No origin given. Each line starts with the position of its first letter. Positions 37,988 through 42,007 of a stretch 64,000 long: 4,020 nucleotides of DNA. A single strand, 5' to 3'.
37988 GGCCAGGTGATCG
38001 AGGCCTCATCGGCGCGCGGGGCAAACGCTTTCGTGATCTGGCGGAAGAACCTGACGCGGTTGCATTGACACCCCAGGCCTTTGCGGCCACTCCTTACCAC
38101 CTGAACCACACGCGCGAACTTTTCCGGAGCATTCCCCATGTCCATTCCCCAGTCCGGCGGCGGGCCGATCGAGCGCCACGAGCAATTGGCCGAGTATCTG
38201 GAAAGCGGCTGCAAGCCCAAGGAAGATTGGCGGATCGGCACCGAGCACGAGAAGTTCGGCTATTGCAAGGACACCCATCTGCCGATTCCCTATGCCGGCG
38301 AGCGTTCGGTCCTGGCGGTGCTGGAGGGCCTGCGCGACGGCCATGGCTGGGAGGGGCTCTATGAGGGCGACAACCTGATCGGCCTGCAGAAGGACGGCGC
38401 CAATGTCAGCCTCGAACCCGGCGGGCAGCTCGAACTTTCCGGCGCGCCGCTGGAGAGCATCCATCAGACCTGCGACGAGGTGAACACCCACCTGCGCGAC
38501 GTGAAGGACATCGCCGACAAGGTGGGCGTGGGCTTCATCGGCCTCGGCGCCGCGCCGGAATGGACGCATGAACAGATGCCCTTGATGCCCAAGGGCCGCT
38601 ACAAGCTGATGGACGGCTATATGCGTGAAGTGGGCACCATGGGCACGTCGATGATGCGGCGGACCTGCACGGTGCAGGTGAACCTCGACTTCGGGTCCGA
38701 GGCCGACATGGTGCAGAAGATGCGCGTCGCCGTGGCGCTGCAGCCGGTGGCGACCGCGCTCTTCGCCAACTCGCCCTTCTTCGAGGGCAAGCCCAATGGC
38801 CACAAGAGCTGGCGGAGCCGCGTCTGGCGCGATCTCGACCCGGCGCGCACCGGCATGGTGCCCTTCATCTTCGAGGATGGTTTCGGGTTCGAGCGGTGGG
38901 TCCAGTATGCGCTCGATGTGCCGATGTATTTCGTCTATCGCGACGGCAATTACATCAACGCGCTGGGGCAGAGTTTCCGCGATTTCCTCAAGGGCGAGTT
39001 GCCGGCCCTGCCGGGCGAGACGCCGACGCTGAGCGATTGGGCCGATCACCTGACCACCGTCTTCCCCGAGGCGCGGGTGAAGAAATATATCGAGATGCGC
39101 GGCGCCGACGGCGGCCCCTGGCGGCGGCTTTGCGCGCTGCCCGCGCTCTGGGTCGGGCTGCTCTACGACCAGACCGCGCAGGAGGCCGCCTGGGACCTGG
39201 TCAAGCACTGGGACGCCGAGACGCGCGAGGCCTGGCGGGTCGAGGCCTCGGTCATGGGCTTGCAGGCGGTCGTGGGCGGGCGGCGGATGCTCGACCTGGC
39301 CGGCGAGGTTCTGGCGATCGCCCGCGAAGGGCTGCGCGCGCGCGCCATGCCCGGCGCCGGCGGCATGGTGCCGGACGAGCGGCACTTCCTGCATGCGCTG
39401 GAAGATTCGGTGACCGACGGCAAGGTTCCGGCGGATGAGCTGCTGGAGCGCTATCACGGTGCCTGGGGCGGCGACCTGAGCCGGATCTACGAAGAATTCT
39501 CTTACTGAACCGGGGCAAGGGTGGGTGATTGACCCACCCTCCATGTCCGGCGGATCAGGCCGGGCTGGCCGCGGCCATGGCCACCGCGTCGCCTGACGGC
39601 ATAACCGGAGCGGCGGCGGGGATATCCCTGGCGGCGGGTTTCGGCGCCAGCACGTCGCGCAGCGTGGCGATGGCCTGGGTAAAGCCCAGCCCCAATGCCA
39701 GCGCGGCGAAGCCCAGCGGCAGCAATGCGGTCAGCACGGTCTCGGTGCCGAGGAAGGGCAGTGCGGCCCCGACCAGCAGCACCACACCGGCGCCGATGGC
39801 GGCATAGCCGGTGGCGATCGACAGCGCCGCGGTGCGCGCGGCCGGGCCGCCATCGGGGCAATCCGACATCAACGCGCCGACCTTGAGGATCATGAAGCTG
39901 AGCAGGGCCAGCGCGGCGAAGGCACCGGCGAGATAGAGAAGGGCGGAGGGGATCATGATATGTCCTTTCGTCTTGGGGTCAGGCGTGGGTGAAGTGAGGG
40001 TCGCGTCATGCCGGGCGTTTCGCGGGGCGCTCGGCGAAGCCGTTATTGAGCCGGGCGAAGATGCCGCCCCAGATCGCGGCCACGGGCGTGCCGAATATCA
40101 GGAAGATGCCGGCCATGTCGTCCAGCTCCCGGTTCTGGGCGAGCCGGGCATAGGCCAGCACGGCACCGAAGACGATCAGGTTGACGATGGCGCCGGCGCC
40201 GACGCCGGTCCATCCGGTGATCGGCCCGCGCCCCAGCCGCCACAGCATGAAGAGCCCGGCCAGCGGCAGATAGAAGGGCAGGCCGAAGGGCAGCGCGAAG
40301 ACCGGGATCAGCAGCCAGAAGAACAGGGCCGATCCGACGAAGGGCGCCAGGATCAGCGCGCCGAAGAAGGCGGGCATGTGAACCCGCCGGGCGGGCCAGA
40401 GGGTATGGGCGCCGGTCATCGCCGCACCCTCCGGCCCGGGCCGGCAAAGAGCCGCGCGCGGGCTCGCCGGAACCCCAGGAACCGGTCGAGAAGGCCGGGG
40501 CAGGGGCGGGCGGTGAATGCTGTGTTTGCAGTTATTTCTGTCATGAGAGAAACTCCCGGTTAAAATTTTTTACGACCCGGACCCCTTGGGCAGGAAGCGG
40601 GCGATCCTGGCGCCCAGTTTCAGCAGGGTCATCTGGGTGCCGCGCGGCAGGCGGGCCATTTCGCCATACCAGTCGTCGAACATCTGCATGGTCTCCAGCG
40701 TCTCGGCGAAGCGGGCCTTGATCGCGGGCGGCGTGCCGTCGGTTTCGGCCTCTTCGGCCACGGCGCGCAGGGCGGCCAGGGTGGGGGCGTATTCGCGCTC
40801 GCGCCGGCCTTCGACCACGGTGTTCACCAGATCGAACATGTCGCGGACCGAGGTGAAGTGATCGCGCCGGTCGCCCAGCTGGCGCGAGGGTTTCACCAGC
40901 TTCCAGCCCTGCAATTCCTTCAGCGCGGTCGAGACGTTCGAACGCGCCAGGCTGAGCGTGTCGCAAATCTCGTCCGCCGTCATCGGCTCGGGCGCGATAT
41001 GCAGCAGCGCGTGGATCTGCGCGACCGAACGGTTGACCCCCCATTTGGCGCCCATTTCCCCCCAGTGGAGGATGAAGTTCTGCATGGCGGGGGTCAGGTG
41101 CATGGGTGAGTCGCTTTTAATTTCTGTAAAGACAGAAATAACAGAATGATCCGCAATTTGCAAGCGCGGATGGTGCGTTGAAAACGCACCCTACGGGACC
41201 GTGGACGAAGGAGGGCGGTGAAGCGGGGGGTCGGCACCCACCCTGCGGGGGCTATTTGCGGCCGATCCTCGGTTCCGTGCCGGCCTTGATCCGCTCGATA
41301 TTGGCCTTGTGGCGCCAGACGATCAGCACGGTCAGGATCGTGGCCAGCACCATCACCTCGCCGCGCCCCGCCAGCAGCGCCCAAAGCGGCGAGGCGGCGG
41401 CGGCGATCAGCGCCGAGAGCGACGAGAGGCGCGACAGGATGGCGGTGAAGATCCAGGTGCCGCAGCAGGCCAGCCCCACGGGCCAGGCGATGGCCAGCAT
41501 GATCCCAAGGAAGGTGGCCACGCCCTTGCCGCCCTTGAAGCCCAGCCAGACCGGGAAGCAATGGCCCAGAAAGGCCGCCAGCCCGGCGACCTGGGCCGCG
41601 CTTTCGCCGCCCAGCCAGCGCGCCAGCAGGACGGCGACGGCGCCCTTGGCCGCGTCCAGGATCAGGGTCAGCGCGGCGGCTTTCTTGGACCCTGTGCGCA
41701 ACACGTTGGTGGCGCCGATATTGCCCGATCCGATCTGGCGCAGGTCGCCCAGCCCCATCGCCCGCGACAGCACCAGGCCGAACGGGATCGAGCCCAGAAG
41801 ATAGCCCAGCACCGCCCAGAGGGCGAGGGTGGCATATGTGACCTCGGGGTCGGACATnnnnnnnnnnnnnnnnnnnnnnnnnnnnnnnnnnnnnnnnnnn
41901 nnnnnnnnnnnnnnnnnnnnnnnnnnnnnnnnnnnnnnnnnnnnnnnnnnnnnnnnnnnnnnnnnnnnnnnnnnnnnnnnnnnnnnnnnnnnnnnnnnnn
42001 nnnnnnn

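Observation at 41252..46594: pyrB-to-plsY operon chained by start/stop overlaps, with a nuclease-like gene and three bPH-like membrane genes between pyrB and non-catalytic pyrC'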

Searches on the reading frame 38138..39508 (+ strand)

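Call 83: search_protein_families(library=pfam, max_evalue=0.001, proteins=[window:38138-39508:+])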
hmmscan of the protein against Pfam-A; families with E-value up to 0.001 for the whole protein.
window:38138-39508:+ (456 aa): 1 family
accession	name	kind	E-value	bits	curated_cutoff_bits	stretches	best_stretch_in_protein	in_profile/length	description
PF04107.18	GCS2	-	5.8e-91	305.3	21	1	67-358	18-290/291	Glutamate-cysteine ligase family 2(GCS2)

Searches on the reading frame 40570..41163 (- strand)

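Call 83: search_protein_families(library=pfam, max_evalue=0.001, proteins=[window:40570-41163:-])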
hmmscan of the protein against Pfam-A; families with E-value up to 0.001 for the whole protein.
window:40570-41163:- (197 aa): 2 families
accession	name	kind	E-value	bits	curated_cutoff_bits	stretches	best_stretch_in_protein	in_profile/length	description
PF12802.13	MarR_2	-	2.7e-10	40.7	27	1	42-100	2-60/61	MarR family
PF13463.12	HTH_27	-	0.00094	19.9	22.2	0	49-103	5-61/68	Winged helix DNA-binding domain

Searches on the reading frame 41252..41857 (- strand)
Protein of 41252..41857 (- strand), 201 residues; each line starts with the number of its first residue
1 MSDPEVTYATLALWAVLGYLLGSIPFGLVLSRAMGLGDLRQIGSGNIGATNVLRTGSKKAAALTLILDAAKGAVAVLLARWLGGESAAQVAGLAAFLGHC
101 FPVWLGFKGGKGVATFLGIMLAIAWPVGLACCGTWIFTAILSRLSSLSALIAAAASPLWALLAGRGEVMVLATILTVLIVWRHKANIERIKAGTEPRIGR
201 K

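Call 5: search_protein_families(library=pfam, max_evalue=0.1, proteins=[window:41252-41857:-])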
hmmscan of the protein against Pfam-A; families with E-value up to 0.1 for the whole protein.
window:41252-41857:- (201 aa): 2 families
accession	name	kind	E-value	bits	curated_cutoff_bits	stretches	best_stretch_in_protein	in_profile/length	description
PF02660.20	G3P_acyltransf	-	3.3e-57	193.6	24.1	1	17-190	1-164/164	Glycerol-3-phosphate acyltransferase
PF17863.7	AAA_lid_2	-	0.034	14.3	22.7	1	143-189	12-58/74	AAA lid domain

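Call 6: search_protein_families(library=ncbifam, max_evalue=0.1, proteins=[window:41252-41857:-])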
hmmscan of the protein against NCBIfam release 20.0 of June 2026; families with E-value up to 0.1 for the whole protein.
window:41252-41857:- (201 aa): 8 families
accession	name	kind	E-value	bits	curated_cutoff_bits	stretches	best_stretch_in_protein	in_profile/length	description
TIGR00023.1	TIGR00023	equivalog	1.3e-55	188.3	137.2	1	13-200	7-195/196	glycerol-3-phosphate 1-O-acyltransferase PlsY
NF010993.0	PRK14417.1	equivalog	9.3e-29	100.6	249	1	11-161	5-155/232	membrane protein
NF010976.0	PRK14399.1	equivalog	1.9e-25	90.2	419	2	6-154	6-161/258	membrane protein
NF010990.0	PRK14414.1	equivalog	5.4e-23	81.8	261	1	15-180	11-177/210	glycerol-3-phosphate acyltransferase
NF010992.0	PRK14416.1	equivalog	2.2e-21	76.8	222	1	16-167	4-162/207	membrane protein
NF001254.0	PRK00220.2-1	equivalog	1.3e-19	71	199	1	13-180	8-177/182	glycerol-3-phosphate 1-O-acyltransferase PlsY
NF010978.0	PRK14401.1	equivalog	1.4e-19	70.6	163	1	11-127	2-113/187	membrane protein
NF010987.0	PRK14411.1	equivalog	4.6e-19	69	243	1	15-194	7-186/204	membrane protein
